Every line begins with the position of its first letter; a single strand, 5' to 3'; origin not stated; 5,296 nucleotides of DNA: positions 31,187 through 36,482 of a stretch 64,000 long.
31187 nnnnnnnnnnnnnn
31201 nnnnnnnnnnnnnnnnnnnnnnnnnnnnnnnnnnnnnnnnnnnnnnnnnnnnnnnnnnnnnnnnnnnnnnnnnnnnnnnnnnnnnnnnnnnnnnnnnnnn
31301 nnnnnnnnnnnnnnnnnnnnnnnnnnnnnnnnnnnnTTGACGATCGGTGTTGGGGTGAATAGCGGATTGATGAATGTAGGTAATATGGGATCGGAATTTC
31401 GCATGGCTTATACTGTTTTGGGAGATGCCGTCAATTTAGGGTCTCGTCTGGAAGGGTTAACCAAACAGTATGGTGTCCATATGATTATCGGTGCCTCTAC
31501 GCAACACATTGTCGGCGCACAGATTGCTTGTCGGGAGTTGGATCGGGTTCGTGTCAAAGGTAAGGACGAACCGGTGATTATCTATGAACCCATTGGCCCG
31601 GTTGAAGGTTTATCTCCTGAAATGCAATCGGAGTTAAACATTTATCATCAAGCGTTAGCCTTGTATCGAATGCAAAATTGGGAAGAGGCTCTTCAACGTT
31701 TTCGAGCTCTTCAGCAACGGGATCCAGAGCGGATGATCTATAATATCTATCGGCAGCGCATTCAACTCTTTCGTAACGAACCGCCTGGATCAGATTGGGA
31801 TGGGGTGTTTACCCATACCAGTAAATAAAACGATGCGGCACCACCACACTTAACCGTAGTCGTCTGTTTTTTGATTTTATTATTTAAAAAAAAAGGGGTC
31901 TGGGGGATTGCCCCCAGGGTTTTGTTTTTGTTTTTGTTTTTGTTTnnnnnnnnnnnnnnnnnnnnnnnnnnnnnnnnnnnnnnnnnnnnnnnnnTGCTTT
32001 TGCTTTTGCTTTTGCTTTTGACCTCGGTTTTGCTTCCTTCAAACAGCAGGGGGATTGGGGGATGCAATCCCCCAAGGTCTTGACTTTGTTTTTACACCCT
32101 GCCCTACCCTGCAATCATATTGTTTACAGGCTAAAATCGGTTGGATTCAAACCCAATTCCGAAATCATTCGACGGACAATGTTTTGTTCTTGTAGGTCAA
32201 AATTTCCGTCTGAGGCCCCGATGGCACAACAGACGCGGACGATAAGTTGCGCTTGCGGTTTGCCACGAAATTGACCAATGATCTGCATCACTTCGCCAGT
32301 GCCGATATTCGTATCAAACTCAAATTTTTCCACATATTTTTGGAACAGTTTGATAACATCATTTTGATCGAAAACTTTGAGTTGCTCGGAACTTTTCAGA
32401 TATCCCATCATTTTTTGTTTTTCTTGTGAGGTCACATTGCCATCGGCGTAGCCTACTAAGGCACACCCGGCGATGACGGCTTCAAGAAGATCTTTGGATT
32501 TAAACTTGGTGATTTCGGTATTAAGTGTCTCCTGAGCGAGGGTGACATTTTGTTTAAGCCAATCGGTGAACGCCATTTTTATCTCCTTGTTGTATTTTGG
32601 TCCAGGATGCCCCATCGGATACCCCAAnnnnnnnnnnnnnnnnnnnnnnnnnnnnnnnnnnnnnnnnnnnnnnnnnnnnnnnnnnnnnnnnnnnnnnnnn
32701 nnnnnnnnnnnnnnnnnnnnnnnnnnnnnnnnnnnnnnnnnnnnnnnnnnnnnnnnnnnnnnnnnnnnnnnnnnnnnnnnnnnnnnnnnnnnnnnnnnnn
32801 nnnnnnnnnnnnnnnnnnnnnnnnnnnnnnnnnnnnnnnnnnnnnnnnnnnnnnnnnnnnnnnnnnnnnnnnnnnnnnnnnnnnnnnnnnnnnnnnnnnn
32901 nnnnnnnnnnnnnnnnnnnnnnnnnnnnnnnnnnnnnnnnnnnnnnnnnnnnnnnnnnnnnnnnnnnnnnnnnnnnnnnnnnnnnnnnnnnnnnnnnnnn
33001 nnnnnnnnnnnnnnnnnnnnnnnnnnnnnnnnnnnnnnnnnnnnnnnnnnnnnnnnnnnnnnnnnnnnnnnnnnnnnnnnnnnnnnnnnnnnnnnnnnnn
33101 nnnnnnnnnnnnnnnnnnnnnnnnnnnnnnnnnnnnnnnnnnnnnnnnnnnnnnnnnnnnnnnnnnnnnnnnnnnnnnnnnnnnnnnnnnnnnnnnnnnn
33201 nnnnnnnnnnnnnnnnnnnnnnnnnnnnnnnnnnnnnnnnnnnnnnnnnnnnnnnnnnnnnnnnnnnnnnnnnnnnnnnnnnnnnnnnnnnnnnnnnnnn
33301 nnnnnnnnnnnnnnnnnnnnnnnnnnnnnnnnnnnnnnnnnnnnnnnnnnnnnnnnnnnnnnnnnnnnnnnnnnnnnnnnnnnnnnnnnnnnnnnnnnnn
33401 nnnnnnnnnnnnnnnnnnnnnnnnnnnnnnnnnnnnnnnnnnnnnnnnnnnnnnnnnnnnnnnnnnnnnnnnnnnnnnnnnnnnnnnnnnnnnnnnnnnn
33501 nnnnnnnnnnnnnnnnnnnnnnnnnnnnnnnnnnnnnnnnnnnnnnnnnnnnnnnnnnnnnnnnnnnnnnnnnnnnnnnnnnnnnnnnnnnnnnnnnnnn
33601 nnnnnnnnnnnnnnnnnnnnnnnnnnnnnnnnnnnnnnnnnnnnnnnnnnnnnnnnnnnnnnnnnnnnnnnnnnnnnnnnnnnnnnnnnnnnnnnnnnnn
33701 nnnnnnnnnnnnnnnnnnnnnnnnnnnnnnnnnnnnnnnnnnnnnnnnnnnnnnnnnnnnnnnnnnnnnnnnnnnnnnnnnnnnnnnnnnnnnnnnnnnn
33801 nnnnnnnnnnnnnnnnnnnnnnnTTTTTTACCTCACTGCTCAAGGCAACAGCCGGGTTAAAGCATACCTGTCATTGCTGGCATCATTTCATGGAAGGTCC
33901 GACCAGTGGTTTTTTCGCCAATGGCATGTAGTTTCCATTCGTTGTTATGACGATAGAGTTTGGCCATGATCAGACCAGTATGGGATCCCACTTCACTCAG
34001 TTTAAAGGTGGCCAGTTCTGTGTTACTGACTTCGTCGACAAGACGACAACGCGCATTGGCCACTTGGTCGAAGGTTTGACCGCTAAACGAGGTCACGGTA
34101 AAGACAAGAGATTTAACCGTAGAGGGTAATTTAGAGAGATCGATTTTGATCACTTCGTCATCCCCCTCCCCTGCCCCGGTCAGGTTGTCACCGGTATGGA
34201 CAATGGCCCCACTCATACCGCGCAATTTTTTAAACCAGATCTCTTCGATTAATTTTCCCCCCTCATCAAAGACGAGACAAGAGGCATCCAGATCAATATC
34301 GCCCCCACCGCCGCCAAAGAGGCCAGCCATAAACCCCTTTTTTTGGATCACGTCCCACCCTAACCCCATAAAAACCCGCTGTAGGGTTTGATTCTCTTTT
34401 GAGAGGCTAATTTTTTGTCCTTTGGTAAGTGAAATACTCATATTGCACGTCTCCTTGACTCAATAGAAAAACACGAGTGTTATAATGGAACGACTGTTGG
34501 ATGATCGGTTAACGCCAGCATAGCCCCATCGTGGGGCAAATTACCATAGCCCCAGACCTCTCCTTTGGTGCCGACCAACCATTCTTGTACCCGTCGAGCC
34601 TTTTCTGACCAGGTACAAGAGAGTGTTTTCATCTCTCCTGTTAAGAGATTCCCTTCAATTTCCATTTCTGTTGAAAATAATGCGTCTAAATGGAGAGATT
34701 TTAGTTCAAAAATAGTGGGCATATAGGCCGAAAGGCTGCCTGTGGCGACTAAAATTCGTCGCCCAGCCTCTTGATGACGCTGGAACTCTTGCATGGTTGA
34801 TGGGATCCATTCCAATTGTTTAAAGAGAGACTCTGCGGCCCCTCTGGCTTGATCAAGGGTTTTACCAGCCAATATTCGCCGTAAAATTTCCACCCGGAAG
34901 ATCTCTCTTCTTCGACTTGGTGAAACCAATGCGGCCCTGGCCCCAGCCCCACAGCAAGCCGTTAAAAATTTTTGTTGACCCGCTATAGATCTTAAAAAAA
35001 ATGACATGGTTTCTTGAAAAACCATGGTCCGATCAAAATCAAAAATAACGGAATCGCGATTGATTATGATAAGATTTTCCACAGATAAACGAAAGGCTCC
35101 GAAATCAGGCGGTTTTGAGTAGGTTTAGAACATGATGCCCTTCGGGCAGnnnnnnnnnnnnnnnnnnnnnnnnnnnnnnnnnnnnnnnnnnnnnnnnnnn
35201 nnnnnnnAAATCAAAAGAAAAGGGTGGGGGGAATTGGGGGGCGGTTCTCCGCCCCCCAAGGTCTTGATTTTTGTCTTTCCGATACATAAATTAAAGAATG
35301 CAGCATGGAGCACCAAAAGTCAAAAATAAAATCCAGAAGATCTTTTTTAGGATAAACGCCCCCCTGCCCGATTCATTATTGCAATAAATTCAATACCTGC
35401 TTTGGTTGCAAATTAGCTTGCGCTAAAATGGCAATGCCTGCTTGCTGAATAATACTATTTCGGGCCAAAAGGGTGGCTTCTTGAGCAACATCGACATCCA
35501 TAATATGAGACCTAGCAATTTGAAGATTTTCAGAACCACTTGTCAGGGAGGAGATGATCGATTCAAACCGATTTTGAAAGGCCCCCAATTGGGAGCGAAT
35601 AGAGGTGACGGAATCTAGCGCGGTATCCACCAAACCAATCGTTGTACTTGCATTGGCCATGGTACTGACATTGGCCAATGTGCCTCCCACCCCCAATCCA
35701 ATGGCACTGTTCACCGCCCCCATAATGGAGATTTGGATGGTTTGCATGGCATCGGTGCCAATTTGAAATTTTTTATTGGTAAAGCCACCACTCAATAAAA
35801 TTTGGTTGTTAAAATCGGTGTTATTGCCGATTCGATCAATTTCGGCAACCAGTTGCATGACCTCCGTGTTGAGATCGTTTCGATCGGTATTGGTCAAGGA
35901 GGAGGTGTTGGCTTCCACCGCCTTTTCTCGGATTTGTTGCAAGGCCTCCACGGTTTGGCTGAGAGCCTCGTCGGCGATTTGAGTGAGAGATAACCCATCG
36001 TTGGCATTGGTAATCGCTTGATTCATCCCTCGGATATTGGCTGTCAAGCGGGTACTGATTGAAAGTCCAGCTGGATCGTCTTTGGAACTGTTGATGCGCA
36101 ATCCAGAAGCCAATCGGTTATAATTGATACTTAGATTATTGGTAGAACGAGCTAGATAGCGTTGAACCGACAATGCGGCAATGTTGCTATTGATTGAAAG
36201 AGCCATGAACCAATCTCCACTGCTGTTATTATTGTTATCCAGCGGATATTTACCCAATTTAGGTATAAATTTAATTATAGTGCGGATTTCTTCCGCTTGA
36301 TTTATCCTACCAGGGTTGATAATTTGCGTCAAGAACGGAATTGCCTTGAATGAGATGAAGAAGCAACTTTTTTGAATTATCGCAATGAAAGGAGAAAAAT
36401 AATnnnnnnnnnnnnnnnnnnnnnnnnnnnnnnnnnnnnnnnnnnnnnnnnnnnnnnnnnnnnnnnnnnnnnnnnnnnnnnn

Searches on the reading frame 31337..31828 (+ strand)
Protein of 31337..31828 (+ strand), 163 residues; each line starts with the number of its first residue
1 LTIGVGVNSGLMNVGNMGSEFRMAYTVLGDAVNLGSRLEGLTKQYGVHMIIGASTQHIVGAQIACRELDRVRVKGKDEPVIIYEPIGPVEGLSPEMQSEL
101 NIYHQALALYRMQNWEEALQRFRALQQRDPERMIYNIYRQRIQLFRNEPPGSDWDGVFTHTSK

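Call 11: search_protein_families(library=pfam, proteins=[window:31337-31828:+], max_evalue=0.001)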
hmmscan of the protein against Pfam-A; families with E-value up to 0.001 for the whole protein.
window:31337-31828:+ (163 aa): 2 families
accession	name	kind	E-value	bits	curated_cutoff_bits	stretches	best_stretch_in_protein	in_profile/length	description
PF00211.25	Guanylate_cyc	-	2e-06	28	21.9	1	3-79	102-176/183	Adenylate and Guanylate cyclase catalytic domain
PF13174.12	TPR_6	-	0.00044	21.2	26.3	1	103-131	4-32/33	Tetratricopeptide repeat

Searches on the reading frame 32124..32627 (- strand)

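Call 32: search_protein_families(library=pfam, proteins=[window:32124-32627:-], max_evalue=0.001)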
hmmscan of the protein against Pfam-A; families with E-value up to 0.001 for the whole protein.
window:32124-32627:- (167 aa): 2 families
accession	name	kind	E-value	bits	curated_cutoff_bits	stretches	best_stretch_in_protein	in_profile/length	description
PF05099.18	TerB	-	1.2e-25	90.5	24.4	1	49-165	2-113/118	Tellurite resistance protein TerB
PF04391.17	DUF533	-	0.00057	19.9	29.6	0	21-80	46-102/178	Protein of unknown function (DUF533)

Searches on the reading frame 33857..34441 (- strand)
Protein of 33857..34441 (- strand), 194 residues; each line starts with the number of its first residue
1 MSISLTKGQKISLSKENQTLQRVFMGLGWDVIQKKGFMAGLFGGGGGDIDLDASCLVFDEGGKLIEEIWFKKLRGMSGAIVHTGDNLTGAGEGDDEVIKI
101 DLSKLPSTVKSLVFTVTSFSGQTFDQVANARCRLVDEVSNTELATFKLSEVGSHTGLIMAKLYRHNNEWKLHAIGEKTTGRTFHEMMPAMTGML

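Call 32: search_protein_families(library=pfam, proteins=[window:33857-34441:-], max_evalue=0.001)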
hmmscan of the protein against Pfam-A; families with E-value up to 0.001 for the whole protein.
window:33857-34441:- (194 aa): 1 family
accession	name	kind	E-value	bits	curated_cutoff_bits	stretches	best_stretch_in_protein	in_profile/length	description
PF02342.23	TerD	-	4.3e-53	180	25.3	1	1-180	1-178/187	TerD domain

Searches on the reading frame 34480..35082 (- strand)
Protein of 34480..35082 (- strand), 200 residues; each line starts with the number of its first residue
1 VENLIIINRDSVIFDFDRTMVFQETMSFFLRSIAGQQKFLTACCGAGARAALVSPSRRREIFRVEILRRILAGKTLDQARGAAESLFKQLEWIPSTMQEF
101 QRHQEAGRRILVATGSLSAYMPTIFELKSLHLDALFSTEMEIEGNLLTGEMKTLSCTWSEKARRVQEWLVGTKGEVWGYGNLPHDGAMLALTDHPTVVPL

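Call 32: search_protein_families(library=pfam, proteins=[window:34480-35082:-], max_evalue=0.001)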
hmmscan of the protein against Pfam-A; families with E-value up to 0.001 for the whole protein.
window:34480-35082:- (200 aa): 1 family
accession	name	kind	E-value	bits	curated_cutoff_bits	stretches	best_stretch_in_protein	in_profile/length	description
PF12710.13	HAD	-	3e-20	73.9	27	1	12-189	1-188/189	haloacid dehalogenase-like hydrolase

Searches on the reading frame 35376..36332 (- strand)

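Call 32: search_protein_families(library=pfam, proteins=[window:35376-36332:-], max_evalue=0.001)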
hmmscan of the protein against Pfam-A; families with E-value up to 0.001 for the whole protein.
window:35376-36332:- (318 aa): 2 families
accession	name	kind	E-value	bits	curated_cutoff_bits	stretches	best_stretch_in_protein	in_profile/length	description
PF00669.25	Flagellin_N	-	1.3e-35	122.9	26.6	1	47-184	1-138/139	Bacterial flagellin N-terminal helical region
PF00700.27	Flagellin_C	-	3.3e-22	79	23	1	233-317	2-86/86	Bacterial flagellin C-terminal helical region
